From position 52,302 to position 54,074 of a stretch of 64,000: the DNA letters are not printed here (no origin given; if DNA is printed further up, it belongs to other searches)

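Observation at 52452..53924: Single ORF fusing an RluA/RluD-type pseudouridine synthase to guanylate kinase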

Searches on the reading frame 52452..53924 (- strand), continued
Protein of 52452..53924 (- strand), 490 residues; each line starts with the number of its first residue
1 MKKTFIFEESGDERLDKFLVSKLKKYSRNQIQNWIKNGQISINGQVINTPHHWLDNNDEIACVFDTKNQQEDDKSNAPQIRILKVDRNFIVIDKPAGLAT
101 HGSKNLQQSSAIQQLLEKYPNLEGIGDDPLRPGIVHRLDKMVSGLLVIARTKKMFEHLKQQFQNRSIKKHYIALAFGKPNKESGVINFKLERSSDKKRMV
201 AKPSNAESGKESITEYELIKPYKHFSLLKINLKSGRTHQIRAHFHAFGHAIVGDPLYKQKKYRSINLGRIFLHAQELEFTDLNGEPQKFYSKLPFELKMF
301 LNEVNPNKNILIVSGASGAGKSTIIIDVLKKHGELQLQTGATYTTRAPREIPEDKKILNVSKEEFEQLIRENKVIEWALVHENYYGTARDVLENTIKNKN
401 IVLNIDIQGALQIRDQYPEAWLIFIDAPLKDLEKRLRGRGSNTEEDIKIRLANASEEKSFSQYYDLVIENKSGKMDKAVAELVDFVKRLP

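Call 19: search_protein_representatives(protein=window:52452-53924:-)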
Query: 490 residues. Proteins with E-value up to 0.001 (for the whole library): 60636; up to 1e-10: 30588; up to 1e-30: 2607. The best 150 are listed.
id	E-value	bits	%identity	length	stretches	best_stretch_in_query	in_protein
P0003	4.8e-265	896.2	80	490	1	1-490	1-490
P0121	2.1e-111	389.7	44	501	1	4-486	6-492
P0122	4.6e-97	342.4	38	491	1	6-486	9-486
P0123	5.3e-97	342.2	41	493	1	4-488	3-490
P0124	3.6e-82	293.3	39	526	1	13-488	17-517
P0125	1.1e-79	285.1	39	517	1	2-486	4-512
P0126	9.8e-77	275.4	35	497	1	8-480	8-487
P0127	1.1e-72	262.0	35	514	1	4-487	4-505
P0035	5.8e-72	259.7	48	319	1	1-302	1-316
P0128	8.3e-72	259.1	34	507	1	8-480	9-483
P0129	3.2e-70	253.9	47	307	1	14-306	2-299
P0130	2.5e-69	251.0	44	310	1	5-304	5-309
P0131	4.8e-69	250.0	43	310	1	4-301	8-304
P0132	5.5e-69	249.8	43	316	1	5-305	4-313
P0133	8.2e-68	246.0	47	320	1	8-301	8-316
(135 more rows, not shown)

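Call 21: search_protein_families(library=pfam, proteins=[P0121, P0122, P0123, P0124, P0125, P0126, P0127, P0128], max_evalue=0.00001)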
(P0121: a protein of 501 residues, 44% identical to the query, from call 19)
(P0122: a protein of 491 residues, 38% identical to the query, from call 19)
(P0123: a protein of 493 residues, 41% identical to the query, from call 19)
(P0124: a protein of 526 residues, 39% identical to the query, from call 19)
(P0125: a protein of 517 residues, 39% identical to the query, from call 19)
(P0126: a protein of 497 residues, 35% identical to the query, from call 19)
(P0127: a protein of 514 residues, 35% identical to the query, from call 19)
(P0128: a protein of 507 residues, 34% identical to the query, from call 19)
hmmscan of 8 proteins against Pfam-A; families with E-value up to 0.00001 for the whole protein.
P0121 (501 aa): 3 families
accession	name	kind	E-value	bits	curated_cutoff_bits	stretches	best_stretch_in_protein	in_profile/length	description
PF00849.27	PseudoU_synth_2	-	6.8e-33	114.5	26.8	1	91-248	1-150/152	RNA pseudouridylate synthase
PF00625.27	Guanylate_kin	-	3.2e-31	108.9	25.2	1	319-481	4-167/182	Guanylate kinase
PF01479.30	S4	-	2.2e-11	43.8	22.8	1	18-64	1-48/48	S4 domain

P0122 (491 aa): 3 families
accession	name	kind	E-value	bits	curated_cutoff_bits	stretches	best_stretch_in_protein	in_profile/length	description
PF00625.27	Guanylate_kin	-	8.7e-36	123.7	25.2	1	307-488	2-181/182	Guanylate kinase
PF00849.27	PseudoU_synth_2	-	1.5e-33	116.7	26.8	1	87-246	1-152/152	RNA pseudouridylate synthase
PF01479.30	S4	-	9e-07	29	22.8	1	15-60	1-47/48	S4 domain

P0123 (493 aa): 3 families
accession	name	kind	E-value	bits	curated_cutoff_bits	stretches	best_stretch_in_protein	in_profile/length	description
PF00625.27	Guanylate_kin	-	6.3e-38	130.7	25.2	1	309-490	3-181/182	Guanylate kinase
PF00849.27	PseudoU_synth_2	-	6.2e-35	121.1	26.8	1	84-241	1-152/152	RNA pseudouridylate synthase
PF01479.30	S4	-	4.5e-10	39.5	22.8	1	12-58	1-48/48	S4 domain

P0124 (526 aa): 4 families
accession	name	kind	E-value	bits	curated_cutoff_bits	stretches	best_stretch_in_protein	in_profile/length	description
PF00849.27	PseudoU_synth_2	-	2.9e-33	115.7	26.8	1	102-264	1-151/152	RNA pseudouridylate synthase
PF00625.27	Guanylate_kin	-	4e-33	115.1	25.2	1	338-517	4-181/182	Guanylate kinase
PF01479.30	S4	-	6.3e-11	42.3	22.8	1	18-63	2-48/48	S4 domain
PF25818.1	MTRES1_C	-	9.8e-06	26.4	27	1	15-91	8-86/103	Mitochondrial transcription rescue factor 1, C-terminal domain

P0125 (517 aa): 3 families
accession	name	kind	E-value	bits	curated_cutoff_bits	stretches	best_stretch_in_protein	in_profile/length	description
PF00625.27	Guanylate_kin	-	1.8e-32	113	25.2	1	333-513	2-180/182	Guanylate kinase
PF00849.27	PseudoU_synth_2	-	9e-32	110.8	26.8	1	95-261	1-151/152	RNA pseudouridylate synthase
PF01479.30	S4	-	7.2e-07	29.3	22.8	1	15-61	1-48/48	S4 domain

P0126 (497 aa): 3 families
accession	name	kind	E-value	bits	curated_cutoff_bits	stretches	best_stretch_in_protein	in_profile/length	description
PF00625.27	Guanylate_kin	-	4.8e-32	111.6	25.2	1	317-493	4-179/182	Guanylate kinase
PF00849.27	PseudoU_synth_2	-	3.1e-31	109.1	26.8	1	92-248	2-151/152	RNA pseudouridylate synthase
PF13238.12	AAA_18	-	3.5e-08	34.4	29.4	1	319-458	2-122/128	AAA domain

P0127 (514 aa): 3 families
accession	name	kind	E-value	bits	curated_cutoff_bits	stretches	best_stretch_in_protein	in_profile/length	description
PF00849.27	PseudoU_synth_2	-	4.7e-31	108.5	26.8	1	92-257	1-150/152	RNA pseudouridylate synthase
PF00625.27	Guanylate_kin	-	1.4e-30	106.8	25.2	1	327-505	4-180/182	Guanylate kinase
PF01479.30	S4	-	5.1e-10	39.4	22.8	1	14-59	2-48/48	S4 domain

P0128 (507 aa): 5 families
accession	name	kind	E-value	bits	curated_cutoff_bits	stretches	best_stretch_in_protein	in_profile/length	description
PF00849.27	PseudoU_synth_2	-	6.3e-29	101.6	26.8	1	87-242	2-150/152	RNA pseudouridylate synthase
PF00625.27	Guanylate_kin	-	1.2e-24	87.4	25.2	1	314-471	5-163/182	Guanylate kinase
PF13671.12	AAA_33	-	3.8e-07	30.9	27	0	314-345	2-30/143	AAA domain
PF01479.30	S4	-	2.2e-06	27.7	22.8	1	14-60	1-48/48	S4 domain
PF13238.12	AAA_18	-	4.5e-06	27.6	29.4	0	315-449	2-117/128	AAA domain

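Call 26: find_related_loci(query=window:52455-53924:-, collection=genome_contigs, flank=10000)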
Query window:52455-53924:- (490 aa) in genome_contigs; peptide patterns used: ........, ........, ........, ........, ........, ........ (x = any residue, [..] = any of these).
54 stretches matched a pattern; 4 encode a relative of the query (tblastn E <= 1e-3); 4 distinct loci.
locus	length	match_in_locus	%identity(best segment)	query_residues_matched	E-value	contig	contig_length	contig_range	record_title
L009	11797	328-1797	80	1-490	0e+0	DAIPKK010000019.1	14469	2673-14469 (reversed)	MAG TPA_asm: Patescibacteria group bacterium isolate CTOTU18523 NODE_4217_length_14469_cov_7.011725, whole genome shotgu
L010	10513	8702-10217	42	3-488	3e-81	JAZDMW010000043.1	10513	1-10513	MAG: Candidatus Magasanikbacteria bacterium isolate MEGAHIT-group-0.681 k141_2732620, whole genome shotgun sequence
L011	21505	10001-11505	38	8-487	3e-73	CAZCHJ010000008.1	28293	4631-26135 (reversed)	MAG TPA_asm: uncultured Gammaproteobacteria bacterium isolate SRP135725_co1_448 genome assembly, contig: NODE_1913_lengt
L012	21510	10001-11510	39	1-489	1e-73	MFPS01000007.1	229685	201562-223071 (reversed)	MAG: Candidatus Magasanikbacteria bacterium RIFCSPHIGHO2_01_FULL_33_34 rifcsphigho2_01_scaffold_38, whole genome shotgun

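Call 27: find_encoding_contigs(protein=P0014, flank=5000, max_places=1)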
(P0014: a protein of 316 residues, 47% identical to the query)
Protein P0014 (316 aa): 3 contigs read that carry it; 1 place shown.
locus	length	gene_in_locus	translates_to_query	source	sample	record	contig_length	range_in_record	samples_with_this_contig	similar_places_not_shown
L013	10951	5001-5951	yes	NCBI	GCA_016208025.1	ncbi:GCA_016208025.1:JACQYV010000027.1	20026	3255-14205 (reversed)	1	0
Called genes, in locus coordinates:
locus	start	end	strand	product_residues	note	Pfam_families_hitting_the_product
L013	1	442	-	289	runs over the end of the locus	PF00480:ROK, PF01869:BcrAD_BadFG (faint), PF00480:ROK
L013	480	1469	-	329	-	PF02449:Glyco_hydro_42 (faint)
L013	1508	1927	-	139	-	PF18895:T4SS_pilin (weak)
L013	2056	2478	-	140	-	PF18895:T4SS_pilin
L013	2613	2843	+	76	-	PF01943:Polysacc_synt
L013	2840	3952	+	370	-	PF01943:Polysacc_synt, PF13440:Polysacc_synt_3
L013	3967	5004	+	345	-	PF13439:Glyco_transf_4 (weak), PF00534:Glycos_transf_1, PF13692:Glyco_trans_1_4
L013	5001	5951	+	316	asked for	PF01479:S4, PF00849:PseudoU_synth_2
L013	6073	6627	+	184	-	PF02224:Cytidylate_kin (faint), PF13189:Cytidylate_kin2, PF13207:AAA_17, PF13238:AAA_18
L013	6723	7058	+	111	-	PF01245:Ribosomal_L19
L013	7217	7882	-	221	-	PF13408:Zn_ribbon_recom (weak)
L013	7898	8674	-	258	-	PF00239:Resolvase, PF07508:Recombinase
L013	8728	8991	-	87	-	-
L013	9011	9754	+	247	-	-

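Call 28: find_encoding_contigs(protein=P0017, flank=5000, max_places=1)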
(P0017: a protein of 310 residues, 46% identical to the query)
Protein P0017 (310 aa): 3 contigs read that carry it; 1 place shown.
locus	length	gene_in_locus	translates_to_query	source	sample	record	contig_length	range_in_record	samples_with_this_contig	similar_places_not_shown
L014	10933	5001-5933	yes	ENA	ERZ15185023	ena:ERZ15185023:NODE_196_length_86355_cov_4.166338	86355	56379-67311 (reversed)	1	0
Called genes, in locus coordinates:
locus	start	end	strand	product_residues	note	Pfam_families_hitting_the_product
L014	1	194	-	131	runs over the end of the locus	PF18895:T4SS_pilin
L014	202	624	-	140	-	PF04956:TrbC (faint), PF18895:T4SS_pilin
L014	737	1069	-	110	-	PF18895:T4SS_pilin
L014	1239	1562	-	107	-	PF04956:TrbC (weak), PF18895:T4SS_pilin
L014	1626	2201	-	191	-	PF04956:TrbC (weak), PF18895:T4SS_pilin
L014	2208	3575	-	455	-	PF01547:SBP_bac_1, PF13416:SBP_bac_8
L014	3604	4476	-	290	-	PF00483:NTP_transferase, PF12804:NTP_transf_3 (weak)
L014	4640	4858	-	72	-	-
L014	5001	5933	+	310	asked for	PF01479:S4, PF00849:PseudoU_synth_2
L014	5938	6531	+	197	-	PF00625:Guanylate_kin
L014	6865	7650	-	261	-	PF12146:Hydrolase_4, PF20408:Abhydrolase_11 (faint), PF00561:Abhydrolase_1, PF02129:Peptidase_S15 (faint), PF12697:Abhydrolase_6 (weak), PF00326:Peptidase_S9 (weak), PF12695:Abhydrolase_5 (faint), PF10142:PhoPQ_related (weak)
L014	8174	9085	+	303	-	-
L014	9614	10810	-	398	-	PF01476:LysM, PF23446:LysM1_NFP_LYK (faint), PF23473:LysM3_LYK4_5 (weak), PF01476:LysM, PF23473:LysM3_LYK4_5 (weak), PF01551:Peptidase_M23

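Call 29: find_encoding_contigs(protein=P0012, flank=5000, max_places=1)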
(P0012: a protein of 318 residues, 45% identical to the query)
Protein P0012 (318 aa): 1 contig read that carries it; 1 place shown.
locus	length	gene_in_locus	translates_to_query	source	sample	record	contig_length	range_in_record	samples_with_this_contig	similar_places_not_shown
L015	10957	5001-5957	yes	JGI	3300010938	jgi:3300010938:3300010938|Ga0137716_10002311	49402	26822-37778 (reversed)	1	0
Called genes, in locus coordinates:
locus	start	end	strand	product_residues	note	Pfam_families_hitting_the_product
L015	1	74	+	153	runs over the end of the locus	PF01250:Ribosomal_S6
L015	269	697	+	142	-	PF00436:SSB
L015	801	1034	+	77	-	PF01084:Ribosomal_S18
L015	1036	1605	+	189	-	PF08207:EFP_N, PF01132:EFP, PF09285:Elong-fact-P_C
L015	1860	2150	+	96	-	-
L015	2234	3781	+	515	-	PF01743:PolyA_pol, PF12627:PolyA_pol_RNAbd (faint), PF01966:HD (weak), PF13735:tRNA_NucTran2_2 (weak)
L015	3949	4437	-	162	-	PF08271:Zn_Ribbon_TF (faint)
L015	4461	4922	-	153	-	PF03692:CxxCxxCC (weak)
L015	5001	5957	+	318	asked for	PF01479:S4, PF00849:PseudoU_synth_2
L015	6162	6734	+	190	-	PF00625:Guanylate_kin, PF01637:ATPase_2 (weak), PF20720:nSTAND3 (weak)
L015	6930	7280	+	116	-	PF01245:Ribosomal_L19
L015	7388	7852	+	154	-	PF02502:LacAB_rpiB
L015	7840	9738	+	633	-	-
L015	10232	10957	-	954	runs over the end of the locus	-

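Call 46: predict_structure(alignment_id=A2)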
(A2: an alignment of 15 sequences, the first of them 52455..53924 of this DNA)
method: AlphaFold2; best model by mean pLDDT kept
length: 490 residues; sequences in the alignment: 15
mean_pLDDT: 88.3   pTM: 0.75
mean pLDDT of the five models: 88.3, 88.2, 87.5, 86.9, 84.5
residues with pLDDT >= 90: 286; 70-90: 185; 50-70: 12; < 50: 7
segments of 3 or more residues with pLDDT < 50: 67-73
pLDDT, mean of each block of 10 residues (from residue 1): 85 88 84 87 90 91 63 67 95 91 70 91 88 85 94 95 90 94 94 86 92 94 93 86 93 83 78 95 95 90 91 91 93 90 85 81 95 91 90 93 91 90 93 86 85 88 91 91 90
secondary structure, 60 per line:
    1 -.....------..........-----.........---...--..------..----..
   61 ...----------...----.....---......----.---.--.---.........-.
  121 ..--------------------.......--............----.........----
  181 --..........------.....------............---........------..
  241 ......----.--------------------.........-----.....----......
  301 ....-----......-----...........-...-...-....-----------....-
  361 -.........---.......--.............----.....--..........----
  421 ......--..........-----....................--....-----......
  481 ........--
elements in order: E2-6 H15-22 H28-36 E40-42 E59-63 E81-85 E89-94 H111-118 E143-149 H152-163 E168-176 E183-192 E199-203 E210-221 E225-232 H239-246 E272-280 E286-290 H295-304 E310-315 H321-331 E337-339 E341-344 E356-359 H362-370 E374-380 E383-388 H389-395 E400-404 H407-416 E421-426 H429-438 H444-463 E466-469 H475-488

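Call 50: fold_search(model_id=the predicted structure, library=pdb)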
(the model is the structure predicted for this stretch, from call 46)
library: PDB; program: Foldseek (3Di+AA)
matches with E <= 10: 1580; with E <= 0.001: 207
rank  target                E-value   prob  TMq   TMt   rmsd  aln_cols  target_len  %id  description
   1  2ist                  3.4e-27  1.00  0.42  0.63  10.7       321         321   25  crystal structure of RluD from E. coli (released 2006-10-31)
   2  7bl5_7                1.9e-26  1.00  0.42  0.63   7.2       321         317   27  pre-50S-ObgE particle (released 2021-05-12)
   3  11wx_A                1.4e-21  1.00  0.43  0.81   2.6       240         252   31  Crystal Structure of ribosomal large subunit pseudouridine synthase D from Neisseria gonorrhoea (released 2026-03-25)
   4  11wx_C                6.8e-21  1.00  0.43  0.83   2.7       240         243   31  Crystal Structure of ribosomal large subunit pseudouridine synthase D from Neisseria gonorrhoea (released 2026-03-25)
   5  2i82_D                7.3e-21  1.00  0.40  0.89   1.9       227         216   30  Crystal structure of pseudouridine synthase RluA: indirect sequence readout through protein-induced RNA structure (released 2006-11-21)
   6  11wx_B                1.3e-20  1.00  0.43  0.84   2.6       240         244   31  Crystal Structure of ribosomal large subunit pseudouridine synthase D from Neisseria gonorrhoea (released 2026-03-25)
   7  1qyu                  1.3e-20  1.00  0.41  0.79   3.1       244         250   29  Structure of the catalytic domain of 23S rRNA pseudouridine synthase RluD (released 2003-12-09)
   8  7aoi_XP               1.7e-20  1.00  0.38  0.49  17.9       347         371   20  Trypanosoma brucei mitochondrial ribosome large subunit assembly intermediate (released 2020-12-02)
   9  2i82_C                2.1e-20  1.00  0.40  0.89   1.9       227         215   31  Crystal structure of pseudouridine synthase RluA: indirect sequence readout through protein-induced RNA structure (released 2006-11-21)
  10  2i82_B                3.9e-20  1.00  0.40  0.90   2.0       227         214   30  Crystal structure of pseudouridine synthase RluA: indirect sequence readout through protein-induced RNA structure (released 2006-11-21)
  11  2i82_A                5.8e-20  1.00  0.40  0.87   1.8       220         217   30  Crystal structure of pseudouridine synthase RluA: indirect sequence readout through protein-induced RNA structure (released 2006-11-21)
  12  1prz                  7.3e-20  1.00  0.41  0.79   3.1       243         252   28  Crystal structure of pseudouridine synthase RluD catalytic module (released 2003-11-04)
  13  6yxx_EC               8.2e-20  1.00  0.38  0.49  17.6       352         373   20  State A of the Trypanosoma brucei mitoribosomal large subunit assembly intermediate (released 2020-10-14)
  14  1v9k_A                7.8e-19  1.00  0.40  0.82   2.8       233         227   27  The crystal structure of the catalytic domain of pseudouridine synthase RluC from Escherichia coli (released 2004-05-18)
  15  1xpi_B                1.9e-18  1.00  0.40  0.82   2.8       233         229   27  Crystal structure of the catalytic domain of E. coli pseudouridine synthase RluC (released 2005-10-04)
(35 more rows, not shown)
